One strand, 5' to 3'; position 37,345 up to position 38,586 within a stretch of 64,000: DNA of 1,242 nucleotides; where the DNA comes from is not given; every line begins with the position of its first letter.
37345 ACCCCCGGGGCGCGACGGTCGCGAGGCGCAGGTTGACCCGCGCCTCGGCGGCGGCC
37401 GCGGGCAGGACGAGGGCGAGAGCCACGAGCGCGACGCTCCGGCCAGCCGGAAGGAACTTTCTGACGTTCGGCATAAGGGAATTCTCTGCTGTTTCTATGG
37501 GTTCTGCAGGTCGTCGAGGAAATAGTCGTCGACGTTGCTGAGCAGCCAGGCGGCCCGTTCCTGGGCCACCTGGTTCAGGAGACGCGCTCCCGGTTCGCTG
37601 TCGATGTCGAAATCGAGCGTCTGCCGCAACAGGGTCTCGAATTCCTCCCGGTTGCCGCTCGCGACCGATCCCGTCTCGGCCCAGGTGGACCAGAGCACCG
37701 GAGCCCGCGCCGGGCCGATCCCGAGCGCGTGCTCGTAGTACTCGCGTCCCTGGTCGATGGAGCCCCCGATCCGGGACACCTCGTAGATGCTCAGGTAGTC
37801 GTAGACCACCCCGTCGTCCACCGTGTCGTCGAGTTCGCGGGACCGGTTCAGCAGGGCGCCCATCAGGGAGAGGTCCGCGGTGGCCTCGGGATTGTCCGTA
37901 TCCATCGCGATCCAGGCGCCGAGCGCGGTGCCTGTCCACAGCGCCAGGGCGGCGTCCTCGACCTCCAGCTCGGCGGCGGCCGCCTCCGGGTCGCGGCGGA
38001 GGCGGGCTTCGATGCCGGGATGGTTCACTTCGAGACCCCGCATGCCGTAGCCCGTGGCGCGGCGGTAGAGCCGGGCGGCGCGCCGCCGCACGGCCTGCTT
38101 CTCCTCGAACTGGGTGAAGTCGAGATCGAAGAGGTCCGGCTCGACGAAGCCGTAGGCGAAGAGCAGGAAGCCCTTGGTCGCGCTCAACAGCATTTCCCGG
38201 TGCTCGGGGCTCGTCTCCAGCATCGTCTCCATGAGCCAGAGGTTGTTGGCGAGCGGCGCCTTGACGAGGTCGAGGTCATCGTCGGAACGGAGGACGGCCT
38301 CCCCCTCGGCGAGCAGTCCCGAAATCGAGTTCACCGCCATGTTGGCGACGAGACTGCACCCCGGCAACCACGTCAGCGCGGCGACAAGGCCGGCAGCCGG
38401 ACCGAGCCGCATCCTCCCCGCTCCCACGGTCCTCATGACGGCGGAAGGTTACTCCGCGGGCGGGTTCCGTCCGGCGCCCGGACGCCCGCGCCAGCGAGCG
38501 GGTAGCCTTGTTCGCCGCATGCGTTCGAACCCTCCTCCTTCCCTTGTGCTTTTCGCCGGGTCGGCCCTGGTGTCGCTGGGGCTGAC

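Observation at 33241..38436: TPAT-type TRAP transporter (TatT-like lipoprotein, DctP, fused DctQM) followed 20 nt later by an orphan HlyD-family adaptor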

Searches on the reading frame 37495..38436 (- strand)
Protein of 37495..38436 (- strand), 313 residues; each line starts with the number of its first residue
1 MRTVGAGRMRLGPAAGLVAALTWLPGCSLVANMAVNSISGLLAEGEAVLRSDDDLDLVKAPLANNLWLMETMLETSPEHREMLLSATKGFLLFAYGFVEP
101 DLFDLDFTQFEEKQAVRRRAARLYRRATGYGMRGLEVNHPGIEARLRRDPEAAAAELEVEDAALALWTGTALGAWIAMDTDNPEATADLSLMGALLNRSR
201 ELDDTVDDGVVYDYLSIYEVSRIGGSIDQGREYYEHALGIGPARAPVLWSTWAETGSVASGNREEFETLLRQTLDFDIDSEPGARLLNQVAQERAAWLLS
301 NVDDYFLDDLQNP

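Call 5: search_protein_families(library=pfam, proteins=[window:37495-38436:-], max_evalue=0.01)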
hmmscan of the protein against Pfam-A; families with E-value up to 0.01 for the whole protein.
window:37495-38436:- (313 aa): 2 families
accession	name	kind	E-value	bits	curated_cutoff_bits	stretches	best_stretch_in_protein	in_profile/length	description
PF16811.11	TAtT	-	1.3e-59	202.2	26.5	1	52-306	2-263/263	TRAP transporter T-component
PF23231.1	HAT_Syf1_CNRKL1_C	-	0.0065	15.7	27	0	222-271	291-340/397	Pre-mRNA-splicing factor Syf1/CRNKL1 C-terminal HAT repeat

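Call 6: search_protein_families(library=ncbifam, proteins=[window:37495-38436:-], max_evalue=0.01)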
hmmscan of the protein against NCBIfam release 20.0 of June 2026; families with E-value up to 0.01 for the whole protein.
window:37495-38436:- (313 aa): 0 families

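Call 16: find_homologous_proteins(query=window:37495-38436:-, max_evalue=0.00001)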
Query window:37495-38436:- (313 aa): 72 proteins with E <= 0.00001 among 8000 candidates.
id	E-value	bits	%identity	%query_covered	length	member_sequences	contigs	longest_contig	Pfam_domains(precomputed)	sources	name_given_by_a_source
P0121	1.6e-187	641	93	100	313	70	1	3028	PF16811.12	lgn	-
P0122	8.8e-176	602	87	100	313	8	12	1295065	PF16811.12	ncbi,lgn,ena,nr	ncbi:MAG: hypothetical protein F4Y20_07295 [Acidobacteria bacterium]|nr:TRAP transporter TatT compon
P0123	6.9e-174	596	86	100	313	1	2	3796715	PF16811.12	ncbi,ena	-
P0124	7.7e-174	596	89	97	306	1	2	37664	PF16811.12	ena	-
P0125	1.4e-173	595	86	100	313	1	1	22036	PF16811.12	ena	-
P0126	6.5e-173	593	89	97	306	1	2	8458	PF16811.12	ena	-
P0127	8.4e-173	592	89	97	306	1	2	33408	PF16811.12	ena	-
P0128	9.4e-173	592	89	97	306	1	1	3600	PF16811.12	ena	-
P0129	1.3e-172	592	87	100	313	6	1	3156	PF16811.12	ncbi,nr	ncbi:MAG: TRAP transporter TatT component family protein [Acidobacteria bacterium]|nr:TRAP transport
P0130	1.8e-170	585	88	96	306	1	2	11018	PF16811.12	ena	-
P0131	1.8e-169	581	88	92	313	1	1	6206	PF16811.12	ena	-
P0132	2.1e-169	581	93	90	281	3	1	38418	PF16811.12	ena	-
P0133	8.2e-169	579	86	98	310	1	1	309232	PF16811.12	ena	-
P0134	4.8e-165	567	82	99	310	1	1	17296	PF16811.12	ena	-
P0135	3.7e-164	564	82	99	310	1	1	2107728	PF16811.12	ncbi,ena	-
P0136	2.1e-152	525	79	97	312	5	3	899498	PF16811.12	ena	-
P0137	6.1e-152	524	77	100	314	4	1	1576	PF16811.12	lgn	-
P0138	3.4e-151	521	76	100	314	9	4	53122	PF16811.12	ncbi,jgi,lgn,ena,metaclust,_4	metaclust:\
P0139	5.1e-151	521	76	100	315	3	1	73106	PF16811.12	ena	-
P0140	1.0e-150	520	77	100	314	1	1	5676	PF16811.12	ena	-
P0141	4.8e-150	517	76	100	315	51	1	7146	PF16811.12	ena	-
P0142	1.7e-149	516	76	100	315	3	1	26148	PF16811.12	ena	-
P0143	3.6e-149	515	77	94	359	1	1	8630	PF16811.12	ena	-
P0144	3.3e-148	511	78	93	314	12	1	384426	PF16811.12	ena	-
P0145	1.4e-147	509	74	99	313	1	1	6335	PF16811.12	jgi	jgi:tetratricopeptide (TPR) repeat protein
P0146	1.4e-147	509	76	97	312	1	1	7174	PF16811.12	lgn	-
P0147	2.4e-146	505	78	90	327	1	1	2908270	PF16811.12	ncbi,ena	-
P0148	4.4e-146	504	74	100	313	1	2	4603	PF16811.12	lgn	-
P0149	1.3e-145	503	74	100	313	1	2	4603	PF16811.12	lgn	-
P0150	1.4e-145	503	74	100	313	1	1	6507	PF16811.12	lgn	-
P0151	8.4e-145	500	77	94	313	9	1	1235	PF16811.12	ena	-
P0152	1.1e-142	493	73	100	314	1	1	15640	PF16811.12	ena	-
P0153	3.1e-142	492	76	93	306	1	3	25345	PF16811.12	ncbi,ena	-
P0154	4.2e-142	491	74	91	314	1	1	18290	PF16811.12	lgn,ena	-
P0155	2.1e-141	489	71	99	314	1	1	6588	PF16811.12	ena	-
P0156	5.6e-138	478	74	91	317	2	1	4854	PF16811.12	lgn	-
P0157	5.2e-134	465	72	91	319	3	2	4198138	PF16811.12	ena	-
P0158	2.5e-132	459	73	91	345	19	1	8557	PF16811.12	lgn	-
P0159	8.8e-132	458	71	99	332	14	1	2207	PF16811.12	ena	-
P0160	2.1e-130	453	71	91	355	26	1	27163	PF16811.12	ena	-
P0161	8.7e-130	451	71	91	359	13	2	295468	PF16811.12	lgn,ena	-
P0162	1.4e-129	450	71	91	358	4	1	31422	PF16811.12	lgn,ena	-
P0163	4.4e-127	442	71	91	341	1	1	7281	PF16811.12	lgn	-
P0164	4.9e-126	439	71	90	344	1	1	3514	PF16811.12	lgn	-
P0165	2.4e-122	427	65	98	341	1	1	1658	PF16811.12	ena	-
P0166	3.6e-122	426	66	96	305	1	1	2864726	PF16811.12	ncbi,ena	-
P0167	5.7e-122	425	65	97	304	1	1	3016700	PF16811.12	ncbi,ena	-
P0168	1.6e-121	424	69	91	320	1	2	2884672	PF16811.12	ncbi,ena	-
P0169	5.3e-121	422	69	91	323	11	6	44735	PF16811.12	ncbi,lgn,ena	-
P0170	1.5e-120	421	65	91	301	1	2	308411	PF16811.12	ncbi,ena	-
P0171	1.7e-118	414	64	94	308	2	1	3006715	PF16811.12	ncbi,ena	-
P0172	9.3e-118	411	67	90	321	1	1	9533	PF16811.12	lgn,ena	-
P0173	6.0e-113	396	70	84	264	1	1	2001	PF16811.12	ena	-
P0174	1.5e-112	394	61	91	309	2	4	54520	PF16811.12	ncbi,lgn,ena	-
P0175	4.2e-98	347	79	59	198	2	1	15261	PF16811.12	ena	-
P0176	7.2e-88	313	51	96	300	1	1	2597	PF16811.12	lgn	-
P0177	8.7e-88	313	51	94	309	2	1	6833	PF16811.12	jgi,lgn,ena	-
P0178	5.5e-86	307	79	57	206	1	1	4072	PF16811.12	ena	-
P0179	8.5e-86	307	49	93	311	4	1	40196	PF16811.12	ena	-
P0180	2.3e-84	302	93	48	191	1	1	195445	PF16811.12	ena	-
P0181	4.4e-82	294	50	88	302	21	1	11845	PF16811.12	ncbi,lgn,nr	ncbi:MAG: TRAP transporter TatT component family protein [Acidobacteria bacterium]|nr:TRAP transport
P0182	6.5e-82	294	50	94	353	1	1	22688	PF16811.12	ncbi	-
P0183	1.3e-81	293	48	98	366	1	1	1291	PF16811.12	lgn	-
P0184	2.3e-77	279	49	90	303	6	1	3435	PF16811.12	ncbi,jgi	-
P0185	3.0e-77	278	50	87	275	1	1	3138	PF16811.12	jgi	jgi:predicted anti-sigma-YlaC factor YlaD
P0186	4.6e-66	242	61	55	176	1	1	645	PF16811.12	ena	-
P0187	8.7e-52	195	39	91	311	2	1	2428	PF16811.12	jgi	jgi:predicted anti-sigma-YlaC factor YlaD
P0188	1.3e-46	178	36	90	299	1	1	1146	PF16811.12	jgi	jgi:predicted anti-sigma-YlaC factor YlaD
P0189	3.8e-45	173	35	90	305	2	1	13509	PF16811.12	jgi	jgi:predicted anti-sigma-YlaC factor YlaD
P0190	5.0e-43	166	35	96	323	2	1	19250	PF16811.12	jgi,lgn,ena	-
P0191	6.9e-41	159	34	93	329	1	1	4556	PF16811.12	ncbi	-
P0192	1.1e-29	122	30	90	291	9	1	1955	PF16811.12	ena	-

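Call 22: find_related_loci(query=A2, collection=genome_contigs, flank=10000)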
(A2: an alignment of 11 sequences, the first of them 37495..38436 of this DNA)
Query A2 (313 aa) in genome_contigs; peptide patterns used: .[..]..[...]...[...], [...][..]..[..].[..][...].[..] (x = any residue, [..] = any of these).
351 stretches matched a pattern; 60 encode a relative of the query (tblastn E <= 1e-3); 59 distinct loci.
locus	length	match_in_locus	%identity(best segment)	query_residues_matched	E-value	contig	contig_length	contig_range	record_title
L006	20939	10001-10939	98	1-313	0e+0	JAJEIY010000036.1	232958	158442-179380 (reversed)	MAG: Acidobacteria bacterium isolate p16x63bins.69 k141_393170, whole genome shotgun sequence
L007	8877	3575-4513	95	1-313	2e-179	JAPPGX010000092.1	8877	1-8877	MAG: Acidobacteriota bacterium isolate RHO1_bin_67 NODE_9864_length_8877_cov_25.386534, whole genome shotgun sequence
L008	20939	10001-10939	94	1-313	4e-178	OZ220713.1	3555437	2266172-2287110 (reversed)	MAG: Vicinamibacteria bacterium isolate f5636fb4-303b-4095-abf0-868cc3675b90 genome assembly, chromosome: 1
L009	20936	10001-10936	94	1-312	6e-175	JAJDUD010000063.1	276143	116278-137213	MAG: Acidobacteria bacterium isolate jk18x1bzbins.64 k141_294743, whole genome shotgun sequence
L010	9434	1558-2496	93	1-313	1e-174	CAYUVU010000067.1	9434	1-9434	MAG TPA_asm: uncultured Acidobacteriota bacterium isolate SRP338948_co1_9 genome assembly, contig: k141_76053, whole gen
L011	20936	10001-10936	87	1-312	5e-162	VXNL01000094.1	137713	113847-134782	MAG: Acidobacteria bacterium isolate SB0661_bin_8 NODE_150_length_137713_cov_201.874239, whole genome shotgun sequence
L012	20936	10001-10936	86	1-312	1e-160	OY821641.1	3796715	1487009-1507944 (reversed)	MAG: Vicinamibacteria bacterium isolate 8cd05730-cbc4-4aa5-8344-af9f7d824ee9 genome assembly, chromosome: 1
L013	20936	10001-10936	76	1-312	6e-144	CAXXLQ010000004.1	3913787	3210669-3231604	MAG: Vicinamibacteria bacterium isolate d0699c76-2533-4a58-a70c-6c423186d07a genome assembly, contig: contig_4, whole ge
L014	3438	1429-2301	76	22-311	2e-149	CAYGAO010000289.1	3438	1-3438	MAG TPA_asm: uncultured Acidobacteriota bacterium isolate ERP110561_co1_40 genome assembly, contig: NODE_18077_length_34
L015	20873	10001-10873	78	23-312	8e-142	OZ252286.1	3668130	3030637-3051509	MAG: Candidatus Marinacidobacterium sp. isolate 2fc02975-8019-4601-bdd3-05d84ce2460d genome assembly, chromosome: 1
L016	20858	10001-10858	79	27-312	7e-139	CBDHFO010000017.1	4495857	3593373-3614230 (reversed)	MAG: Candidatus Marinacidobacterium sp. isolate 178a2059-1fcc-4348-b026-258adf563acb genome assembly, contig: contig_6,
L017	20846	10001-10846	78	31-312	3e-136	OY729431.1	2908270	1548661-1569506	MAG: Vicinamibacteria bacterium isolate 6b1ebb23-bf14-4213-9fd5-2478dc99539b genome assembly, chromosome: 1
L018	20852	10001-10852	74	27-310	1e-130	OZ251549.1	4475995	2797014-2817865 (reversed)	MAG: Candidatus Marinacidobacterium sp. isolate 88176f09-942a-4e48-9e77-24fef9edb6e5 genome assembly, chromosome: 1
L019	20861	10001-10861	68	26-312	3e-126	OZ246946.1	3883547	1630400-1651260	MAG: Vicinamibacteria bacterium isolate 344fb95d-b79c-434c-8e88-824dadf82238 genome assembly, chromosome: 1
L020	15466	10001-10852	69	26-309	6e-126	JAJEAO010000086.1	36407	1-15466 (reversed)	MAG: Acidobacteria bacterium isolate jk18x7bins.57 k141_2157507, whole genome shotgun sequence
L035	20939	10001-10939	81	1-313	3e-149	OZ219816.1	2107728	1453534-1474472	MAG: Vicinamibacteria bacterium isolate 9f2a63bf-6400-4679-989b-6d6b125ab8ea genome assembly, chromosome: 2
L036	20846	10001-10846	49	26-308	2e-84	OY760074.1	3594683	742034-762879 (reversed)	MAG: Acidobacteriota bacterium isolate e8b00ceb-3b51-4674-b3e1-58c3ce2e7457 genome assembly, chromosome: 1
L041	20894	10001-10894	48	12-308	2e-80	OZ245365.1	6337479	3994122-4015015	MAG: Candidatus Marinacidobacterales bacterium isolate 428a867e-cc31-4725-90fc-edcd7ced3517 genome assembly, chromosome:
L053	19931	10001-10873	47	17-308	9e-75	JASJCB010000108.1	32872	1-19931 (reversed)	MAG: Acidobacteriota bacterium isolate MO_135.B14 MO_135.c_185, whole genome shotgun sequence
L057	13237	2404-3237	43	30-307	2e-64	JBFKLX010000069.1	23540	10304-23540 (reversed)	MAG: Acidobacteriota bacterium isolate Mix_sand22.2022.08.D.24 k141_3562044_length_23540_cov_12.5245, whole genome shotg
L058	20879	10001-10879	39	15-308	4e-57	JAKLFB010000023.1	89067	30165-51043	MAG: Verrucomicrobia bacterium isolate RA.bin147 RA.bin147_23, whole genome shotgun sequence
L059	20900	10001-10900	37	7-310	2e-48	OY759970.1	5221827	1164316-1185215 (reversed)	MAG: Vicinamibacterales bacterium isolate d8048395-9ec3-4be5-9403-ce9d0d334964 genome assembly, chromosome: 1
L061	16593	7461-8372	44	1-308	8e-77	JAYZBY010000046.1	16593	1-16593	MAG: Acidobacteriota bacterium isolate XB_MAG1217 DB_MAG1217_0046, whole genome shotgun sequence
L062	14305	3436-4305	38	21-308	3e-56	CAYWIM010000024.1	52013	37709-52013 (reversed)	MAG TPA_asm: uncultured Verrucomicrobiota bacterium isolate SRP263991_co5_619 genome assembly, contig: NODE_1387_length_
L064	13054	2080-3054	27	17-307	3e-27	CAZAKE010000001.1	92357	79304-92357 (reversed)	MAG TPA_asm: uncultured Spirochaetales bacterium isolate binchicken_co8_353 genome assembly, contig: NODE_95_length_9235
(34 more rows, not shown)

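Call 27: search_protein_families(library=ncbifam, proteins=[L035:17938-20319:+, L041:14094-14762:+], max_evalue=0.00001)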
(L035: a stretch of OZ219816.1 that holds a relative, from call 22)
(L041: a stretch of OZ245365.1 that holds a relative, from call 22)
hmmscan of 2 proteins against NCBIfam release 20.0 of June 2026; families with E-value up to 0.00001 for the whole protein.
L035:17938-20319:+ (794 aa): 2 families
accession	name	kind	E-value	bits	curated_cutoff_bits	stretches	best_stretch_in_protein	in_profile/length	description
TIGR03434.1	ADOP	subfamily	4.8e-231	769.1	622.3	1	2-794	22-803/803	ADOP family duplicated permease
NF007826.0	PRK10535.1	equivalog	1.3e-20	73.2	966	1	89-373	366-637/648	macrolide ABC transporter ATP-binding protein/permease MacB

L041:14094-14762:+ (223 aa): 185 families (the best 25 are shown)
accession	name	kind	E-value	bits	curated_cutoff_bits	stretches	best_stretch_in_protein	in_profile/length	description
NF038007.1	ABC_ATP_DarD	equivalog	1.1e-76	257.2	375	1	3-218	2-217/218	darobactin export ABC transporter ATP-binding protein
NF007826.0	PRK10535.1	equivalog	8e-68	229.2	966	1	1-222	3-224/648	macrolide ABC transporter ATP-binding protein/permease MacB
TIGR02211.1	LolD_lipo_ex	equivalog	4.6e-67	225.8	307.75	1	3-220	2-220/221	lipoprotein-releasing ABC transporter ATP-binding protein LolD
TIGR02673.1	FtsE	equivalog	1.5e-63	214.3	264.85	1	3-217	2-213/214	cell division ATP-binding protein FtsE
TIGR03608.1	L_ocin_972_ABC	subfamily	1.9e-63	213.7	254.85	1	18-214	10-206/206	putative bacteriocin export ABC transporter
NF007879.0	PRK10584.1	equivalog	6.1e-61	206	336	1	8-222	12-227/228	putative ABC transporter ATP-binding protein YbbA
NF008639.0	PRK11629.1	equivalog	1.4e-59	201.4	360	1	2-222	6-227/234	lipoprotein-releasing ABC transporter ATP-binding protein LolD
TIGR02982.1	heterocyst_DevA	subfamily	7e-59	199.1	295.8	1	3-219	2-219/220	ABC exporter ATP-binding subunit, DevA family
TIGR02314.1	ABC_MetN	equivalog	2.2e-50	171.6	499.7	1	2-202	1-201/343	methionine ABC transporter ATP-binding protein MetN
NF040933.2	ABC_arch_GlcV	equivalog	2.4e-49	168.1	450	1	3-219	3-220/357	glucose ABC transporter ATP-binding protein GlcV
TIGR03265.1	PhnT2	equivalog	4.4e-49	167.6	457.7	1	18-219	16-213/353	putative 2-aminoethylphosphonate ABC transporter ATP-binding protein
NF007027.0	PRK09493.1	equivalog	6.4e-48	163.2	379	1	3-221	2-216/240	glutamine ABC transporter ATP-binding protein GlnQ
TIGR02315.1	ABC_phnC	equivalog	2.4e-47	161.4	266.1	1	3-220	2-225/243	phosphonate ABC transporter ATP-binding protein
TIGR00968.1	3a0106s01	subfamily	2.9e-45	154.6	342.75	1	18-219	12-209/237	sulfate ABC transporter ATP-binding protein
NF006987.0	PRK09452.1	equivalog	9.7e-44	149.6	482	1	2-219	17-226/378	spermidine/putrescine ABC transporter ATP-binding protein PotA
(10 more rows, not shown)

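Call 39: search_protein_families(library=pfam, proteins=[L064:228-1448:+, L064:1445-1942:+, L064:6103-7518:-, L064:8011-9771:-, L064:9967-11010:+, L058:7666-9858:+, L058:13931-15040:+, L058:15102-16118:+, L062:7352-9391:+, L062:9461-10639:+], max_evalue=0.0001)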
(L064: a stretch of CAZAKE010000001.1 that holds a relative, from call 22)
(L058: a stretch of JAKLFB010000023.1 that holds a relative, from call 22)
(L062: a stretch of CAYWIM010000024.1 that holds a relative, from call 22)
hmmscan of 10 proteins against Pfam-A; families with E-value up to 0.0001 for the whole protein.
L064:228-1448:+ (406 aa): 2 families
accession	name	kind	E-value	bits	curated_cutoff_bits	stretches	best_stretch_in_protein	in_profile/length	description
PF20511.4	PMI_typeI_cat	-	6e-34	117.7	22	1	4-151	2-142/143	Phosphomannose isomerase type I, catalytic domain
PF21621.3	MPI_cupin_dom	-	1.1e-07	32.2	27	1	324-401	7-75/79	Mannose-6-phosphate isomerase, cupin domain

L064:1445-1942:+ (165 aa): 1 family
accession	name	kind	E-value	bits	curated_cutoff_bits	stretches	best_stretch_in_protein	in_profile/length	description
PF02639.20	DUF188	-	1.7e-35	122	24.3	1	18-144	2-128/130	Uncharacterized BCR, YaiI/YqxD family COG1671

L064:6103-7518:- (471 aa): 2 families
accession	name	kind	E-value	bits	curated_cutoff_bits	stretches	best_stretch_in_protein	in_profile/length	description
PF00152.25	tRNA-synt_2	-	2.4e-65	221.1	25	1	129-465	9-307/308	tRNA synthetases class II (D, K and N)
PF01336.31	tRNA_anti-codon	-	1.6e-11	44.4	27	1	26-105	1-75/75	OB-fold nucleic acid binding domain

L064:8011-9771:- (586 aa): 1 family
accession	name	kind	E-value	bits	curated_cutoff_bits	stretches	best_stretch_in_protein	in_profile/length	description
PF00933.27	Glyco_hydro_3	-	3.6e-84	283.3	27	1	212-539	2-316/316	Glycosyl hydrolase family 3 N terminal domain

L064:9967-11010:+ (347 aa): 1 family
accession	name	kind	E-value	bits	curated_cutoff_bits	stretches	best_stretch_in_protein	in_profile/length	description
PF00793.26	DAHP_synth_1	-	8e-81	271.3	25.5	1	40-339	8-269/270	DAHP synthetase I family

L058:7666-9858:+ (730 aa): 2 families
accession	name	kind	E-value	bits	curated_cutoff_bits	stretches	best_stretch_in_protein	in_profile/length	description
PF04453.20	LptD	-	3.1e-14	53.5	22.4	1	279-654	1-384/384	LPS transport system D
PF19838.5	LptD_2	-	1.4e-07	31.1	22.5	0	450-545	313-406/464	LptD protein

L058:13931-15040:+ (369 aa): 0 families

L058:15102-16118:+ (338 aa): 0 families

L062:7352-9391:+ (679 aa): 0 families

L062:9461-10639:+ (392 aa): 0 families
